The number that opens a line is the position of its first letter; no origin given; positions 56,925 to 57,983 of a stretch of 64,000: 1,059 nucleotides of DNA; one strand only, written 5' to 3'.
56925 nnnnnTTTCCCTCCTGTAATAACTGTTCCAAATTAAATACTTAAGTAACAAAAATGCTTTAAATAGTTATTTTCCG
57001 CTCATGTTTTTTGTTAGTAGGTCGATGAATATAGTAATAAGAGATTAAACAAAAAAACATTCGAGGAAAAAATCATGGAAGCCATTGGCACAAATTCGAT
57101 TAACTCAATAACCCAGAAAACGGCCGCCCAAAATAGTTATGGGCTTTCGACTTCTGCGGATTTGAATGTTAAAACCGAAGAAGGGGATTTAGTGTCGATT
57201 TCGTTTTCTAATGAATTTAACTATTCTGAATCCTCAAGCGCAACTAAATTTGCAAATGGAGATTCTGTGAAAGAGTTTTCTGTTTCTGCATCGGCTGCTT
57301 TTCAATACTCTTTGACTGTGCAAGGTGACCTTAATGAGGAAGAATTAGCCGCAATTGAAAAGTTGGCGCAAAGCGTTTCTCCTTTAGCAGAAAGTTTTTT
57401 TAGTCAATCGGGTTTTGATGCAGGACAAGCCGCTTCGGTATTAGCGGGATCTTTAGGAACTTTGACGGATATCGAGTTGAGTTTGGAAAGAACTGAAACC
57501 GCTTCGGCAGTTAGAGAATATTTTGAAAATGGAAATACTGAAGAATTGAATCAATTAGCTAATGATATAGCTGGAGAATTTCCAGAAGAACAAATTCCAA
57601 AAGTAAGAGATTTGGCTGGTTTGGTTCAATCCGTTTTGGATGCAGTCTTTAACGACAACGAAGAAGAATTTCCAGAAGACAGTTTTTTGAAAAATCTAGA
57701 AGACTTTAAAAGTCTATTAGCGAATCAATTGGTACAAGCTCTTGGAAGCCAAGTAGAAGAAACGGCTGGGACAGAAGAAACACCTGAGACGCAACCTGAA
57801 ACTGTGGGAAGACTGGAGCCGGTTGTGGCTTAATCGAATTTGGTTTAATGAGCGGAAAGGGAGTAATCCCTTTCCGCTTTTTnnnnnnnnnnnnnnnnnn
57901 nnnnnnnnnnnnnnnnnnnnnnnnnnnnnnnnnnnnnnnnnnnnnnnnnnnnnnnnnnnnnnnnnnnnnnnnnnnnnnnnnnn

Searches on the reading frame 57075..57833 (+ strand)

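Call 44: search_protein_families(library=pfam, proteins=[window:57075-57833:+], max_evalue=0.05)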
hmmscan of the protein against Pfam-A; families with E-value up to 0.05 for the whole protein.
window:57075-57833:+ (252 aa): 2 families
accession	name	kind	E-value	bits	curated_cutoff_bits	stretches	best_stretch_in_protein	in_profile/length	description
PF04358.19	DsrC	-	0.027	15.3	24.9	0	192-227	2-37/107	DsrC like protein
PF07041.16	DUF1327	-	0.029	15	25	0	128-172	33-75/93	Protein of unknown function (DUF1327)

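Call 70: search_protein_families(library=ncbifam, proteins=[window:57075-57833:+], max_evalue=0.05)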
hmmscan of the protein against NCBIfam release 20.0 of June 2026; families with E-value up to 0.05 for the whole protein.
window:57075-57833:+ (252 aa): 0 families
